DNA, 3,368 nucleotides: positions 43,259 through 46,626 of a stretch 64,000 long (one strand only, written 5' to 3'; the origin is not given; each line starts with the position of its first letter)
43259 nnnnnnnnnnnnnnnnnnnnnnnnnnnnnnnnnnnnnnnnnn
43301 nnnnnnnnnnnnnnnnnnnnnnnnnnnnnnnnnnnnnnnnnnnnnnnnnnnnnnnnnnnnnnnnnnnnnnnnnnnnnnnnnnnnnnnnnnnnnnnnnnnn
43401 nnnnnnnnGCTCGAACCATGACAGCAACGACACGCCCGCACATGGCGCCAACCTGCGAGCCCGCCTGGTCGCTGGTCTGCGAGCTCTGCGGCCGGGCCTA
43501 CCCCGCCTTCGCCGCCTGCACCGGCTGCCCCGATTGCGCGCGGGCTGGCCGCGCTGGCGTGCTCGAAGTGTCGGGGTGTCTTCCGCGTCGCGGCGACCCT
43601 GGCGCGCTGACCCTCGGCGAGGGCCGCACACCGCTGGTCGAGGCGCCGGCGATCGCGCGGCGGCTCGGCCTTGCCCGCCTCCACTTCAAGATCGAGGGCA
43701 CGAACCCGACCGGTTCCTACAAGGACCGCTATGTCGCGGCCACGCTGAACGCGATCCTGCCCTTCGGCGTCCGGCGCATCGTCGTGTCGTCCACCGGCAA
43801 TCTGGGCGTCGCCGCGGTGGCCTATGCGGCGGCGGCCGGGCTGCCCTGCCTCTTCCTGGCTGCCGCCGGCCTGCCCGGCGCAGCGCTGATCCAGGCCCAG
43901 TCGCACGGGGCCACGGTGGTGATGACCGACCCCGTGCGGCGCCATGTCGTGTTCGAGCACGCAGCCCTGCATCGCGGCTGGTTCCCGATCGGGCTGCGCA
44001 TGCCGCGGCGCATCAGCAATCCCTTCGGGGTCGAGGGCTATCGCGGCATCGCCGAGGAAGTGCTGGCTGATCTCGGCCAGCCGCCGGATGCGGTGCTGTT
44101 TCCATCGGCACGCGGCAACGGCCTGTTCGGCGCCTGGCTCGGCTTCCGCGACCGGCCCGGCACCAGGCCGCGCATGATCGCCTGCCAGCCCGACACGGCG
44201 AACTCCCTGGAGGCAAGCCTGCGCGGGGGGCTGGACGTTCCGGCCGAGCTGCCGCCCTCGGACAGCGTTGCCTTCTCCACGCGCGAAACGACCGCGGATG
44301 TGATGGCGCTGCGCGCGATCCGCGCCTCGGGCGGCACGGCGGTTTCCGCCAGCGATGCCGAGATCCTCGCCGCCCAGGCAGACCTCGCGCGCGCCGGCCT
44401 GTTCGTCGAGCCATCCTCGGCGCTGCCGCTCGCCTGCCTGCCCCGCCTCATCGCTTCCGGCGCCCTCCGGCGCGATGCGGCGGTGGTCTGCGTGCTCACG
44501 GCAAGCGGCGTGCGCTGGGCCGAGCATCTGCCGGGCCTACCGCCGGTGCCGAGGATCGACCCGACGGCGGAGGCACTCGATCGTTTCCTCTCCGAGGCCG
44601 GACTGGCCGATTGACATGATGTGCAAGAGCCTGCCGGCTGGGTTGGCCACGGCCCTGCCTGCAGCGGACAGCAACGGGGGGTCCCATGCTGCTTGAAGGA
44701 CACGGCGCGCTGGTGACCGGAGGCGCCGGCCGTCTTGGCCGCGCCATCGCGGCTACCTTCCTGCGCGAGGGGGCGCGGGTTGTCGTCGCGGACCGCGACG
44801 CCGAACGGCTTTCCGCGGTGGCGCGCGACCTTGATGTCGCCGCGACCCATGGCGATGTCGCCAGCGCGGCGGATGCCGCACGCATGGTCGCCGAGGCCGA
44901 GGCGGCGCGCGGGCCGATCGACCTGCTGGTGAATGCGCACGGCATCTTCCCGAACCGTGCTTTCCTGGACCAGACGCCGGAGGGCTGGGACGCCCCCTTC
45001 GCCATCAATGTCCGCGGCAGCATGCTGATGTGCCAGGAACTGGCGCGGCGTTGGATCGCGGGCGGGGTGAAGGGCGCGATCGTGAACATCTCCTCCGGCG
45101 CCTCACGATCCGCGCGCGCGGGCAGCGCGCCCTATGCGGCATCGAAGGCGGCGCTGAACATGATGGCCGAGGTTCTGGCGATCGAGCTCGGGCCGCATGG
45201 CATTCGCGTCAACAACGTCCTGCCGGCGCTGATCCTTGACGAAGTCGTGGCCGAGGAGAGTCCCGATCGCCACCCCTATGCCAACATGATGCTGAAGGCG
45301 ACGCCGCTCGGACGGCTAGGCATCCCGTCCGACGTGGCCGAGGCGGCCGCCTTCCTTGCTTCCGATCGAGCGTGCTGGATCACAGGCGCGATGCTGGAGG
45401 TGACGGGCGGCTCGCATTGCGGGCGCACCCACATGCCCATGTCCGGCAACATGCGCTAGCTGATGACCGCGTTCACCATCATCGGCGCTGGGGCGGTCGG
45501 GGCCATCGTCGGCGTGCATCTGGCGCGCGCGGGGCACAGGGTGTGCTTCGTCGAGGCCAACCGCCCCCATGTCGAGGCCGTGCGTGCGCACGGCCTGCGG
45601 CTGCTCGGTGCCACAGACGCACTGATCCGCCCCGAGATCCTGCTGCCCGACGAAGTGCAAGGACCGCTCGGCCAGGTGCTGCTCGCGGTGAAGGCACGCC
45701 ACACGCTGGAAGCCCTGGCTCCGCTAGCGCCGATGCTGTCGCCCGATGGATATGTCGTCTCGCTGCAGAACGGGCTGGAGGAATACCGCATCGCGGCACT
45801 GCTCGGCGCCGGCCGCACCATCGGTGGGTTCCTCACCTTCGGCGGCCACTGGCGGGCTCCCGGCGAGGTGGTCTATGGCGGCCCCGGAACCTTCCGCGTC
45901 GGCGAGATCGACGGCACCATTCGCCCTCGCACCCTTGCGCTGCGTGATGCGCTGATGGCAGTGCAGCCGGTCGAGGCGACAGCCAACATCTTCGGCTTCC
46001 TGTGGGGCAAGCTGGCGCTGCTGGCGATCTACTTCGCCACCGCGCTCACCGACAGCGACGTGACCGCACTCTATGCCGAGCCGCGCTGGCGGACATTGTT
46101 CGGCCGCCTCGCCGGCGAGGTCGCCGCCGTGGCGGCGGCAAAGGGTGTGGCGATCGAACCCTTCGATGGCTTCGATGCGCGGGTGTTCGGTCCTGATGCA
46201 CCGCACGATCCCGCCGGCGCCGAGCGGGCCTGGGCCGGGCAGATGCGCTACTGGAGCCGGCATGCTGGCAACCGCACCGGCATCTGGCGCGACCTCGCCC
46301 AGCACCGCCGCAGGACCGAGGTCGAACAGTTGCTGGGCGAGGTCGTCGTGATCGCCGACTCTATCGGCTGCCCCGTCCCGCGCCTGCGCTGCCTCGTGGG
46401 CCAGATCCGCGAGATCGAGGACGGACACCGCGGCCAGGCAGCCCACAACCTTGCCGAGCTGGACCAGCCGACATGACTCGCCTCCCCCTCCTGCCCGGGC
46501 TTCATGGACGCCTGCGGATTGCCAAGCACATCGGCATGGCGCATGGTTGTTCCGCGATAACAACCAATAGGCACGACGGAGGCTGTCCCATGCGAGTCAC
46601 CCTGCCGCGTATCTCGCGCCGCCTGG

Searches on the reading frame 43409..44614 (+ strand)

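Call 71: search_protein_families(library=pfam, proteins=[window:43409-44614:+], max_evalue=0.00001)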
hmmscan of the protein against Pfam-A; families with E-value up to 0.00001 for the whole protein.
window:43409-44614:+ (401 aa): 1 family
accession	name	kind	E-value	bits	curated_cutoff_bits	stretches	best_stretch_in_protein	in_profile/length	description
PF00291.31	PALP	-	3.4e-57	194.5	35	1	68-364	2-294/295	Pyridoxal-phosphate dependent enzyme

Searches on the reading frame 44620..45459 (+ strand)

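Call 71: search_protein_families(library=pfam, proteins=[window:44620-45459:+], max_evalue=0.00001)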
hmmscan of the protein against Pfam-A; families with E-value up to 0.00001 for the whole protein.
window:44620-45459:+ (279 aa): 5 families
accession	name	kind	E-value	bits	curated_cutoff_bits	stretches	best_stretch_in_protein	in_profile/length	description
PF13561.12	adh_short_C2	-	6.8e-55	186.7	27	1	39-266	8-236/236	Enoyl-(Acyl carrier protein) reductase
PF00106.31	adh_short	-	8.3e-45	153.1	26.6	1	30-215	3-192/195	short chain dehydrogenase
PF08659.16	KR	-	2.4e-14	54.1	22.6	1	31-185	4-162/180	KR domain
PF03807.23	F420_oxidored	-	1e-06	29.7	21.6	1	35-90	6-63/94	NADP oxidoreductase coenzyme F420-dependent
PF01370.27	Epimerase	-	3.4e-06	27.1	20.9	0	30-184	1-154/240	NAD dependent epimerase/dehydratase family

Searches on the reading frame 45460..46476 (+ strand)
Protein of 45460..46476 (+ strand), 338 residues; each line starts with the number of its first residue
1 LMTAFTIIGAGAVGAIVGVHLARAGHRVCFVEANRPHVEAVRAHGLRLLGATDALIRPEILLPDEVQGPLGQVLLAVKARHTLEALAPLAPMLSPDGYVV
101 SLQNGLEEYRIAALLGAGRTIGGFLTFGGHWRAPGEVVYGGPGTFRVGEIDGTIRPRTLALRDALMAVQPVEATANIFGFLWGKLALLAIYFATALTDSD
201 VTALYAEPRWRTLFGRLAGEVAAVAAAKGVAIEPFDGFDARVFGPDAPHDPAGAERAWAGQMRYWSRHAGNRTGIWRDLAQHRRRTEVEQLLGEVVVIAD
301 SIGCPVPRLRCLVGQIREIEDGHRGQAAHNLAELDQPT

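Call 71: search_protein_families(library=pfam, proteins=[window:45460-46476:+], max_evalue=0.00001)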
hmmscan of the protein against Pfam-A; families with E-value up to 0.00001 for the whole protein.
window:45460-46476:+ (338 aa): 2 families
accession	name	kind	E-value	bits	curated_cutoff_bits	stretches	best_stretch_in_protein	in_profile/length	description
PF02558.23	ApbA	-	1.5e-29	103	22.2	1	6-151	2-149/150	Ketopantoate reductase PanE/ApbA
PF08546.17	ApbA_C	-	4e-16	59.9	22.7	1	181-320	6-125/125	Ketopantoate reductase PanE/ApbA C terminal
